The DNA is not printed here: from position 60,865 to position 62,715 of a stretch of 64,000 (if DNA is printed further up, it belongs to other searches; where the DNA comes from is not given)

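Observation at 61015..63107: Lnt-family N-acyltransferase translationally coupled to a short Lif-like periplasmic protein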

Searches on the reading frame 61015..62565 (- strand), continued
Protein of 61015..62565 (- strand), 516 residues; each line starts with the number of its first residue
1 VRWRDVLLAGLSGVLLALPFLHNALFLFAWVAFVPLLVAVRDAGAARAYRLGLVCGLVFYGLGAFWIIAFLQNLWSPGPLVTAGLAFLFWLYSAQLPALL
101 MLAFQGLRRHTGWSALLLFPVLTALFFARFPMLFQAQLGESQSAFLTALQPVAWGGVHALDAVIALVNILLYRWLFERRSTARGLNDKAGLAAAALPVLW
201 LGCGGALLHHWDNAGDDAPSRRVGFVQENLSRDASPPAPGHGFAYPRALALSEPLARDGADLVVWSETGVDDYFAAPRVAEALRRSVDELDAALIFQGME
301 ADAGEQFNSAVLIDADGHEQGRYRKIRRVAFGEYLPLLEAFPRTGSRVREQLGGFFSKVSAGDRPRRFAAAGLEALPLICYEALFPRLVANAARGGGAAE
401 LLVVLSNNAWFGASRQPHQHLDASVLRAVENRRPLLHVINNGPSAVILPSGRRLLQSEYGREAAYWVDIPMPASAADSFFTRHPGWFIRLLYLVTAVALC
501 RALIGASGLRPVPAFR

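Call 18: find_related_loci(query=A1, collection=genome_contigs, flank=10000)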
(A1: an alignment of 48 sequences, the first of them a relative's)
Query A1 (516 aa) in genome_contigs; peptide patterns used: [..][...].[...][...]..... (x = any residue, [..] = any of these).
96 stretches matched a pattern; 93 encode a relative of the query (tblastn E <= 1e-3); the best 80 are kept; 80 distinct loci.
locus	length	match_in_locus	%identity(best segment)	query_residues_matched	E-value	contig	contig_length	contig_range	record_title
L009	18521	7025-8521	81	6-505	0e+0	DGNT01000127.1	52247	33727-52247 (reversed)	MAG TPA_asm: Alcanivorax sp. UBA4485 UBA4485_contig_133, whole genome shotgun sequence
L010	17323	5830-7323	80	12-510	0e+0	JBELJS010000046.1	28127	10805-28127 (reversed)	MAG: Alcanivorax sp. isolate REMEI136_ass_metaspades_bin.34.clean NODE_1673_length_28127_cov_6.717583, whole genome shot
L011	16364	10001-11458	66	1-488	0e+0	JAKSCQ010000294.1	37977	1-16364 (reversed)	MAG: Pseudomonadales bacterium isolate MAG.298 k141_8605331, whole genome shotgun sequence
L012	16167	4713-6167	63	2-484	8e-172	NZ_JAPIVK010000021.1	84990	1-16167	Microbulbifer halophilus strain KCTC 12848 Scaffold21, whole genome shotgun sequence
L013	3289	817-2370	44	3-511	2e-129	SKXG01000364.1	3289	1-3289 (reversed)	MAG: Pseudomonadales bacterium isolate CSSed162cmB_233 CSSed16-2cmB-175033, whole genome shotgun sequence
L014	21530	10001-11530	44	1-505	3e-119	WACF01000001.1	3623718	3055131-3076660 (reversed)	Proteobacteria bacterium 005FR1 AFADKFBB_1, whole genome shotgun sequence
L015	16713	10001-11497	40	3-488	2e-117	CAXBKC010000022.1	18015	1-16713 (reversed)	MAG TPA_asm: uncultured Oleiphilus sp. isolate ERR2762141_binner13_Refined_12 genome assembly, contig: ERZ3421844.2932,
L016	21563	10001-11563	39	3-504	2e-113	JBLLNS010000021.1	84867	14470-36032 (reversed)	MAG: Oleiphilus sp. isolate amkv31 tig00001079, whole genome shotgun sequence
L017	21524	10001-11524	43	11-492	1e-111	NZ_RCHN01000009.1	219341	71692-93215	MAG: Ketobacter sp. isolate BinB_TS13_700 Aliialcanivorax.sp.TS13_700_metal_reducer_ctg9, whole genome shotgun sequence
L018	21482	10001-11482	38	26-504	1e-110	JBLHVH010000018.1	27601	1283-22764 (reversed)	MAG: Oleiphilaceae bacterium isolate 3300047666_12 Ga0491196_0001475, whole genome shotgun sequence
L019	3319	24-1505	39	8-492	8e-113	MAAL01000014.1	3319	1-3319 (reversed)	Gammaproteobacteria bacterium 42_54_T18 BD02T18_scaffold_12102, whole genome shotgun sequence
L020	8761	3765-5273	37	3-499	1e-108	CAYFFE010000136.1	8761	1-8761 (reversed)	MAG TPA_asm: uncultured Cellvibrionaceae bacterium isolate ERP003628_co2_167 genome assembly, contig: NODE_5847_length_8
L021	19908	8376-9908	38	8-506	2e-108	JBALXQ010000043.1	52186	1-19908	MAG: Bermanella sp. isolate 9NakV-09 NODE_287_length_52186_cov_8.624619, whole genome shotgun sequence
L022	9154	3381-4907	43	3-509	4e-107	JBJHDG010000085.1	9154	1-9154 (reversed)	MAG: Pseudomonadales bacterium isolate SF2967_J5348.concoct.060 NODE_7200_length_9154_cov_1.138363, whole genome shotgun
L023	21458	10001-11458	43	7-487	1e-111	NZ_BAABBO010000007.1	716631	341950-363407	Allohahella marinimesophila strain JCM 17555 sequence07, whole genome shotgun sequence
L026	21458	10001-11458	45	4-488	1e-103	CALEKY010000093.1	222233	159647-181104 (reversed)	MAG TPA_asm: uncultured Sinobacteraceae bacterium isolate SRR5251193_bin.4_CONCOCT_v1.1_MAG genome assembly, contig: ERZ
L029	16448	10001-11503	43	12-500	7e-103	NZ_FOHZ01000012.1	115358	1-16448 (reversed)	Marinobacter segnicrescens strain CGMCC 1.6489, whole genome shotgun sequence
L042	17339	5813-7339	39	8-508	2e-95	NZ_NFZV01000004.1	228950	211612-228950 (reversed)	Alkalilimnicola ehrlichii strain AK92 NODE_4_length_228950_cov_46.8235_ID_7, whole genome shotgun sequence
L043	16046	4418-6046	34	1-494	2e-93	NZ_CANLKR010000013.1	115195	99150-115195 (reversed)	Uncultured Shewanella sp. isolate 2-1108.fasta NODE_13, whole genome shotgun sequence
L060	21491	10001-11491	36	8-502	1e-81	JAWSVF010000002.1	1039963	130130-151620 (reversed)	MAG: Pseudomonas sp. isolate BHT04_PCL_gam2 B9PCL_contig_58, whole genome shotgun sequence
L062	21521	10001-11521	35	7-511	4e-81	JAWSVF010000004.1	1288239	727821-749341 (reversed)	MAG: Pseudomonas sp. isolate BHT04_PCL_gam2 B9PCL_contig_214, whole genome shotgun sequence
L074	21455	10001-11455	38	2-483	2e-76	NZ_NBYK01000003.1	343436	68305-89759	Halopseudomonas aestusnigri strain VGXO14 scaffold00003, whole genome shotgun sequence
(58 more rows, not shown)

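Call 30: search_protein_families(library=pfam, proteins=[L011:9465-9998:+, L006:7444-8004:+, L007:7429-8004:+, L008:7342-8004:+, L014:9237-9953:+, L015:9289-9966:+, L023:9297-9962:+, L029:9249-9947:+, L043:3645-4355:+, L026:9204-9950:+], max_evalue=0.1)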
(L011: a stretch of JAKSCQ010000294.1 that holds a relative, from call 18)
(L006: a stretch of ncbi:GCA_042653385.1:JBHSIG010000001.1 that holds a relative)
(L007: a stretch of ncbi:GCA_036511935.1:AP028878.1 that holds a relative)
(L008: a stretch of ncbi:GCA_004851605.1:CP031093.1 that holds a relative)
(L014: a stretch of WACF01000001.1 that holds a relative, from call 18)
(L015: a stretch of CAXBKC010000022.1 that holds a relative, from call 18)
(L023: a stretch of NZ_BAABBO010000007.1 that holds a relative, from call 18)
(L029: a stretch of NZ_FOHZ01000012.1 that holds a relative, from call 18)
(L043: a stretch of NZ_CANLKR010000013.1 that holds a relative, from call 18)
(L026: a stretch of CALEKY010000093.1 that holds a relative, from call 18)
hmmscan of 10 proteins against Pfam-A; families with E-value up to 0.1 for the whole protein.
L011:9465-9998:+ (177 aa): 1 family
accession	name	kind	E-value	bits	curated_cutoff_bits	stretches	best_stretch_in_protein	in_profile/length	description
PF03280.19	Lipase_chap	-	0.00052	20.5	25.7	1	119-166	1-60/192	Proteobacterial lipase chaperone protein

L006:7444-8004:+ (186 aa): 1 family
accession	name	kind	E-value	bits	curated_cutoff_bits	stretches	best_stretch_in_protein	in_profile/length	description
PF03280.19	Lipase_chap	-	6e-05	23.5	25.7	1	129-180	1-63/192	Proteobacterial lipase chaperone protein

L007:7429-8004:+ (191 aa): 1 family
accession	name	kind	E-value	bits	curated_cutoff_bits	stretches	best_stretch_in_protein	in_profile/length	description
PF13428.12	TPR_14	-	0.049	14.8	23.5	0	100-139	1-40/44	Tetratricopeptide repeat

L008:7342-8004:+ (220 aa): 1 family
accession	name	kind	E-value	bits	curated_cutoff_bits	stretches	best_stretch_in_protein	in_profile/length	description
PF03280.19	Lipase_chap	-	0.039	14.4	25.7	1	168-217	8-64/192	Proteobacterial lipase chaperone protein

L014:9237-9953:+ (238 aa): 2 families
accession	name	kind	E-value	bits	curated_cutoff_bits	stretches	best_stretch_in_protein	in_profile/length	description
PF03280.19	Lipase_chap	-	1.9e-10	41.5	25.7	1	148-232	5-88/192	Proteobacterial lipase chaperone protein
PF16711.10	SCAB-ABD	-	0.015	15.6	25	1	213-235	7-29/43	Actin-binding domain of plant-specific actin-binding protein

L015:9289-9966:+ (225 aa): 1 family
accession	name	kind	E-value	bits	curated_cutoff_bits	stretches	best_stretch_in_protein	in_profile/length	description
PF03280.19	Lipase_chap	-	5.2e-09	36.8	25.7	1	134-219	1-89/192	Proteobacterial lipase chaperone protein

L023:9297-9962:+ (221 aa): 1 family
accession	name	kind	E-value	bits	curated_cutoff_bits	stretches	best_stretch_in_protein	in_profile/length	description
PF03280.19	Lipase_chap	-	3.7e-09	37.3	25.7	1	144-213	17-90/192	Proteobacterial lipase chaperone protein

L029:9249-9947:+ (232 aa): 2 families
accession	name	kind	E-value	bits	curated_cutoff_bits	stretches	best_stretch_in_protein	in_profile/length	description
PF03280.19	Lipase_chap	-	1.6e-10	41.7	25.7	1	135-221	2-90/192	Proteobacterial lipase chaperone protein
PF19981.4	DUF6417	-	0.03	14.8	28.4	1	58-82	7-31/69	Family of unknown function (DUF6417)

L043:3645-4355:+ (236 aa): 1 family
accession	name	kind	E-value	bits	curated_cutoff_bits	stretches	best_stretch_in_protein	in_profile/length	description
PF03280.19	Lipase_chap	-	4.9e-07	30.3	25.7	1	138-225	1-89/192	Proteobacterial lipase chaperone protein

L026:9204-9950:+ (248 aa): 1 family
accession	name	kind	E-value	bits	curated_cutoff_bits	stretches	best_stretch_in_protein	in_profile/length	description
PF03280.19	Lipase_chap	-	1.1e-13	52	25.7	1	153-245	1-95/192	Proteobacterial lipase chaperone protein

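Call 32: search_solved_structures(query=window:61015-62565:-, max_evalue=0.001, show_alignments=2)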
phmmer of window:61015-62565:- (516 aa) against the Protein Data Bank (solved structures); distinct sequences matched with E-value up to 0.001: 10.
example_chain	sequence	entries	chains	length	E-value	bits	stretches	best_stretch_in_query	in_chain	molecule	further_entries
5n6m_A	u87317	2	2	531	7.3e-17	64.4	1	3-457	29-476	Apolipoprotein N-acyltransferase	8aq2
8q2p_A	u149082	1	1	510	2.2e-14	56.2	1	319-492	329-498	Apolipoprotein N-acyltransferase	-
5vrg_A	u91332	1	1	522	2.2e-14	56.2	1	319-492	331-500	Apolipoprotein N-acyltransferase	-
6q3a_A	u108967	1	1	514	2.3e-14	56.2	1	319-492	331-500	Apolipoprotein N-acyltransferase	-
6nwr_A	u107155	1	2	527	2.3e-14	56.2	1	319-492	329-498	Apolipoprotein N-acyltransferase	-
5n6h_A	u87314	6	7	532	2.4e-14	56.1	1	319-492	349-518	Apolipoprotein N-acyltransferase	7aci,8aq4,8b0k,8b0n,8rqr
5xhq_A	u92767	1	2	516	2.5e-14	56.1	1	319-508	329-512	Apolipoprotein N-acyltransferase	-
5n6l_A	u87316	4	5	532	4.4e-13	51.9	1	319-492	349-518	Apolipoprotein N-acyltransferase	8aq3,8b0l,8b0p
5vrh_A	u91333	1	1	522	5.5e-13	51.6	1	319-492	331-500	Apolipoprotein N-acyltransferase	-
8b0m_A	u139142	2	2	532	6e-13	51.5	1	319-492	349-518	Apolipoprotein N-acyltransferase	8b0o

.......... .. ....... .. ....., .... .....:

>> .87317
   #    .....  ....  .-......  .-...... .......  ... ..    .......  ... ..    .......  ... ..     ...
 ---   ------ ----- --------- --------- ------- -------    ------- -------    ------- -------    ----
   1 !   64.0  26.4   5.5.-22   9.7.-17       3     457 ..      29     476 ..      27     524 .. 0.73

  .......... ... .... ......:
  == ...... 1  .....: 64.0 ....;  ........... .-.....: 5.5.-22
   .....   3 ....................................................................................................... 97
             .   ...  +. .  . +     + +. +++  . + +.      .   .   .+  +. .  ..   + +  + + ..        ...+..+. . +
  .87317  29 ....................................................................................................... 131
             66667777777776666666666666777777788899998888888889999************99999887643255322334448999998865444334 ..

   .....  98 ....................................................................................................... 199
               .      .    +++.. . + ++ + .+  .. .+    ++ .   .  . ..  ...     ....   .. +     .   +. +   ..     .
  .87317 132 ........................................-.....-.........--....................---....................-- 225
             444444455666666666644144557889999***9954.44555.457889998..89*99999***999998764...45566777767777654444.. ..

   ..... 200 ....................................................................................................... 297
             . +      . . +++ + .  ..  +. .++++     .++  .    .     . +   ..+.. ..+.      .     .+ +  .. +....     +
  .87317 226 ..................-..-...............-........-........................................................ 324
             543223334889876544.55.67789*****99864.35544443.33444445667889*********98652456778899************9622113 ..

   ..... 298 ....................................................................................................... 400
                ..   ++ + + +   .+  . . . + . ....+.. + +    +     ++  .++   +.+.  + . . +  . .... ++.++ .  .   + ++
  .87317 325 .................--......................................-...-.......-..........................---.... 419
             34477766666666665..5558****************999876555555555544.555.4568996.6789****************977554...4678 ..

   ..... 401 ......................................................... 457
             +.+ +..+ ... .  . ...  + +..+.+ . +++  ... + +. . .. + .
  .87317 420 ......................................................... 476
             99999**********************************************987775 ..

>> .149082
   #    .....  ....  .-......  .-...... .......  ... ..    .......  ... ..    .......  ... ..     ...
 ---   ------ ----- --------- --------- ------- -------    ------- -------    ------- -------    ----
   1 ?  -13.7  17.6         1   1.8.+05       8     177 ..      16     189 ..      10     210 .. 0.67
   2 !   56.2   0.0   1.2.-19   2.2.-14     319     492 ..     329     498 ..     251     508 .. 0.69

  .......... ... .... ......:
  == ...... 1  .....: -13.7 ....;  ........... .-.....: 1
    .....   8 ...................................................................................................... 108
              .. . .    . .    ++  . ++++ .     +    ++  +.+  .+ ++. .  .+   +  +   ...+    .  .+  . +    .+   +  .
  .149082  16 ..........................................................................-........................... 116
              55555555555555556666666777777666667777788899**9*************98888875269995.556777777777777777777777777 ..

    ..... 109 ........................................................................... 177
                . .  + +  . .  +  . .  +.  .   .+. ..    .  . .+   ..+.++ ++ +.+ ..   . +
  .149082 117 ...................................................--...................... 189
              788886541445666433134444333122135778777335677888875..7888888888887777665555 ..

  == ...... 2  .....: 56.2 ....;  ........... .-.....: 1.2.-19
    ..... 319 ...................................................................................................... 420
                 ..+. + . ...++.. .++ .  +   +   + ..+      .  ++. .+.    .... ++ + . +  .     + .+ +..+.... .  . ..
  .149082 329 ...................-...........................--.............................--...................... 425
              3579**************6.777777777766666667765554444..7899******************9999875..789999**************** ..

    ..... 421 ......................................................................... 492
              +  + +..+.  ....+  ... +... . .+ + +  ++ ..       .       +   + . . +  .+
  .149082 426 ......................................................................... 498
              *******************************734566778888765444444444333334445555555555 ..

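Call 49: search_dna_similar(query=window:61015-62565:-, collection=plasmids, mode=protein, max_rows=25, max_evalue=0.00001)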
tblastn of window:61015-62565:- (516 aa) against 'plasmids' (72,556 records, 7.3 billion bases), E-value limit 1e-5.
Records with a match: 290; places in all: 322; records where one place covers at least 80% of the query: 108.
Best place of each record, by identity: <60% 290.
By first word of the organism name: Pseudosulfitobacter 63; Rhodococcus 40; Phaeobacter 21; Sulfitobacter 14; Roseovarius 7; Psychrobacter 7; Paracoccus 7; Escherichia 7; Dinoroseobacter 6; Deinococcus 6; and 66 more.
By predicted mobility (MOB-suite, as given by PLSDB): non-mobilizable 135; conjugative 112; mobilizable 43.
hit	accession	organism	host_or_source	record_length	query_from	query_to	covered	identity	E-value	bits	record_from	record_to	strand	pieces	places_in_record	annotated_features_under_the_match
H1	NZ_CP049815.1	Pontibrevibacter nitratireducens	-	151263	24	510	94%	29.2%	7e-18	95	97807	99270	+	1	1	lnt: apolipoprotein N-acyltransferase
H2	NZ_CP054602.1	Pseudosulfitobacter pseudonitzschiae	surface sea water,shallow sea, symbosis ...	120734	24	495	91%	29.3%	6e-19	99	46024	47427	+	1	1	lnt: apolipoprotein N-acyltransferase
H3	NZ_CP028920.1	Gemmobacter aquarius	Whole organism,fresh water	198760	28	493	90%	29.1%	2e-17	93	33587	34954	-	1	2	lnt: apolipoprotein N-acyltransferase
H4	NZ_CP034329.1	Tabrizicola piscis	Tanakia koreensis,mono bacterial isolate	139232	28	493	90%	28.8%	5e-14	83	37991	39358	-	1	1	lnt: apolipoprotein N-acyltransferase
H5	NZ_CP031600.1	Roseovarius indicus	pure culture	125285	28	486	89%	29.2%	2e-19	100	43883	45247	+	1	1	lnt: apolipoprotein N-acyltransferase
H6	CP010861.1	Marinovum algicola DG 898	-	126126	28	497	91%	28.5%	2e-19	100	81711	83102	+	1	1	apolipoprotein N-acyltransferase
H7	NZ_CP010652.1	Phaeobacter inhibens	cell culture,zooplankton aquaculture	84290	28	497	91%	28.3%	5e-18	96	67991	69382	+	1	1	lnt: apolipoprotein N-acyltransferase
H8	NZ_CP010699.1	Phaeobacter inhibens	cell culture,cleaning system aquaculture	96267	28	497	91%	28.3%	5e-18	96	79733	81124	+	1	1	lnt: apolipoprotein N-acyltransferase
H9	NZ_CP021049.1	Phaeobacter gallaeciensis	cell culture,Pacific plankton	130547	28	497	91%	28.3%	5e-18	96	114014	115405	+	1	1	lnt: apolipoprotein N-acyltransferase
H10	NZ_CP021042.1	Phaeobacter gallaeciensis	cell culture,Pacific plankton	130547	28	497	91%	28.3%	5e-18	96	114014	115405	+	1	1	lnt: apolipoprotein N-acyltransferase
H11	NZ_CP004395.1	Celeribacter indicus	-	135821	28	497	91%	28.3%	5e-18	96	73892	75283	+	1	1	lnt: apolipoprotein N-acyltransferase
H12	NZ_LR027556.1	Tritonibacter mobilis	sea water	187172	28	497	91%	28.3%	5e-18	96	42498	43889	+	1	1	lnt: apolipoprotein N-acyltransferase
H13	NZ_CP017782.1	Rhodobacter xanthinilyticus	bacterial culture,sea water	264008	20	511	95%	26.7%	1e-16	91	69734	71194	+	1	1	lnt: apolipoprotein N-acyltransferase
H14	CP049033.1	Rhodobacteraceae bacterium SC52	Apostichopus japonicus,pure ...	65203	24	511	95%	26.9%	2e-17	94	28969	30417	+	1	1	lnt: apolipoprotein N-acyltransferase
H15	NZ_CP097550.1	Dinoroseobacter shibae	Alexandrium ostenfeldii,pure culture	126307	28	491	87%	29.1%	4e-15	108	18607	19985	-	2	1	none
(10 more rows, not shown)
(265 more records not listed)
